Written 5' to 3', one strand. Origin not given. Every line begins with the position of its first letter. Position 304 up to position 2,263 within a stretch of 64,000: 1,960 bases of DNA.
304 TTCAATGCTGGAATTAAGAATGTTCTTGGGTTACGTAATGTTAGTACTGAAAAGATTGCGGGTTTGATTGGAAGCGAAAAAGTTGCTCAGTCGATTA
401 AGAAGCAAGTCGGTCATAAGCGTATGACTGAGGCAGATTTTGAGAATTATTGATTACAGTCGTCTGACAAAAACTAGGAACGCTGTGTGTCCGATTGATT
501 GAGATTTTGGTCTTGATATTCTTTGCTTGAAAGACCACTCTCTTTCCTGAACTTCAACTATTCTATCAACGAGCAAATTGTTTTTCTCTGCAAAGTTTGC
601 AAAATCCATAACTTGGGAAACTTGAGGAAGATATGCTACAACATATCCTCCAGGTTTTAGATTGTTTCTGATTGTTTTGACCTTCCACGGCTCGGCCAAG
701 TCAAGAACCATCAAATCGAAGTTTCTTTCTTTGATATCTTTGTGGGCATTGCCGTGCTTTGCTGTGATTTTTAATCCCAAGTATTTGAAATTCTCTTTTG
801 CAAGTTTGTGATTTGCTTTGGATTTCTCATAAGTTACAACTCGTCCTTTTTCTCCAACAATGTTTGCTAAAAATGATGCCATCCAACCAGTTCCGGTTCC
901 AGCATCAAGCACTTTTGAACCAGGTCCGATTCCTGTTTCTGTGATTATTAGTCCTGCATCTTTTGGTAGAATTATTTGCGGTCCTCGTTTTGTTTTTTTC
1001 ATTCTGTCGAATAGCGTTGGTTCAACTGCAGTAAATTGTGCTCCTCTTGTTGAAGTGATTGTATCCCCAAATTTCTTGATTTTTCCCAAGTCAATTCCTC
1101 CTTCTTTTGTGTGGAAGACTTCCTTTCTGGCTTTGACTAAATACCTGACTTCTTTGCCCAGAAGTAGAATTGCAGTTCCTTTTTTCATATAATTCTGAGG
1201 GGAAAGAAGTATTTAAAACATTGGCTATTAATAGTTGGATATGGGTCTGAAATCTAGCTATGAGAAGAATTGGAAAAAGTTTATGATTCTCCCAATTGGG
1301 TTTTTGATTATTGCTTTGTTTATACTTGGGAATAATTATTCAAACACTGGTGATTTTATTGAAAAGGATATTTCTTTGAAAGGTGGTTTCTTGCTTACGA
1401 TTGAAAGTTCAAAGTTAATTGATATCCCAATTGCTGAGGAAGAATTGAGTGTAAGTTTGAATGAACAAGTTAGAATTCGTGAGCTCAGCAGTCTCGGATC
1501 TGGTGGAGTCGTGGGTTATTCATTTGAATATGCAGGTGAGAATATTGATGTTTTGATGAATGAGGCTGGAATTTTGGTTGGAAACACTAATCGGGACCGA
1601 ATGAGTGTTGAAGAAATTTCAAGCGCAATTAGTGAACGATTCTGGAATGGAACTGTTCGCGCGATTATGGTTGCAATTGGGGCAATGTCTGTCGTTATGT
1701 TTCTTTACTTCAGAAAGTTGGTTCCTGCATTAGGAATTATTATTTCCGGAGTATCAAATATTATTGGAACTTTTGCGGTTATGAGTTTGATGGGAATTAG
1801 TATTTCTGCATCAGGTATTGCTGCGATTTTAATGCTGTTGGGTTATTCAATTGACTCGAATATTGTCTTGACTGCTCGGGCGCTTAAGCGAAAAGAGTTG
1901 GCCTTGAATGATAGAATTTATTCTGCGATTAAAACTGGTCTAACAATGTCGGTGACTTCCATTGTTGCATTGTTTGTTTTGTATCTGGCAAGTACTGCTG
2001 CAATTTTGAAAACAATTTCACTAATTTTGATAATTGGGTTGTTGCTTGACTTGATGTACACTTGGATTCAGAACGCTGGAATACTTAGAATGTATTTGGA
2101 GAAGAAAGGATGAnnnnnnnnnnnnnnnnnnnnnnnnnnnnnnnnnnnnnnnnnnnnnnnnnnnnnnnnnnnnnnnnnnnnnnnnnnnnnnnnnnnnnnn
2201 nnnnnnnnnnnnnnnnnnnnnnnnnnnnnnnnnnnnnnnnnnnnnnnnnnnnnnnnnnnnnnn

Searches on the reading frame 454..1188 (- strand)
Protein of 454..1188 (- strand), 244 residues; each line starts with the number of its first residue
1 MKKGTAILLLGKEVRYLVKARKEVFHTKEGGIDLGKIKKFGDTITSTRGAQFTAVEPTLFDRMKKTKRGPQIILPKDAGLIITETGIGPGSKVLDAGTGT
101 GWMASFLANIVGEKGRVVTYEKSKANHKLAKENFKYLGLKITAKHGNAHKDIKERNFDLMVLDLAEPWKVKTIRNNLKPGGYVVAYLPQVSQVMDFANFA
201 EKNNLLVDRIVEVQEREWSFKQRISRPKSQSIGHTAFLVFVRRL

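Call 47: search_protein_families(library=pfam, proteins=[window:454-1188:-], max_evalue=0.0001)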
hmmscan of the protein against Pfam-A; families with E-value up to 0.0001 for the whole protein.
window:454-1188:- (244 aa): 8 families
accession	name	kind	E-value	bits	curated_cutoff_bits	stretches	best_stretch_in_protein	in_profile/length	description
PF08704.16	GCD14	-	6.8e-16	59.1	26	1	70-222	21-181/247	tRNA methyltransferase complex GCD14 subunit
PF13847.12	Methyltransf_31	-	1.7e-11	44.4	27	1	89-215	3-136/145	Methyltransferase domain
PF01135.25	PCMT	-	5.2e-11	43.1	20.3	1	87-200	71-187/210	Protein-L-isoaspartate(D-aspartate) O-methyltransferase (PCMT)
PF13649.12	Methyltransf_25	-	4.9e-09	37.2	27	1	93-181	1-97/97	Methyltransferase domain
PF08241.18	Methyltransf_11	-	5.2e-06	27.5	21.2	1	94-184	1-94/95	Methyltransferase domain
PF05175.20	MTS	-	7e-06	26.2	23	1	91-161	33-103/170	Methyltransferase small domain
PF13489.12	Methyltransf_23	-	4.4e-05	23.7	27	0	88-185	21-116/164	Methyltransferase domain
PF01269.23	Fibrillarin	-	9.9e-05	22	27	0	83-187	65-176/227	Fibrillarin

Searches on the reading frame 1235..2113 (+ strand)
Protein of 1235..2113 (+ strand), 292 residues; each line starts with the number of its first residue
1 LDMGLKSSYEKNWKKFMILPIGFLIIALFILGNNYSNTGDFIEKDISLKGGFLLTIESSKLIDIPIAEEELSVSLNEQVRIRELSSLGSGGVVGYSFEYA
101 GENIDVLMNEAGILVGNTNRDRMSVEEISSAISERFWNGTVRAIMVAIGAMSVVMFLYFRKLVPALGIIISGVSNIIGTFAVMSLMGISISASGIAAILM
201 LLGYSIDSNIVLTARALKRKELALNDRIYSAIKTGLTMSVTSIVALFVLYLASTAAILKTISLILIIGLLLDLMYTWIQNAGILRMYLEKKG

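Call 47: search_protein_families(library=pfam, proteins=[window:1235-2113:+], max_evalue=0.0001)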
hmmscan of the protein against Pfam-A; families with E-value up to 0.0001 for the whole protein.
window:1235-2113:+ (292 aa): 1 family
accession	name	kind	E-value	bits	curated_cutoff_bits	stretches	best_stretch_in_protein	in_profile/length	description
PF02355.23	SecD_SecF_C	-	1.2e-24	87.2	20.5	1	119-289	12-188/189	Protein export membrane protein SecD/SecF, C-terminal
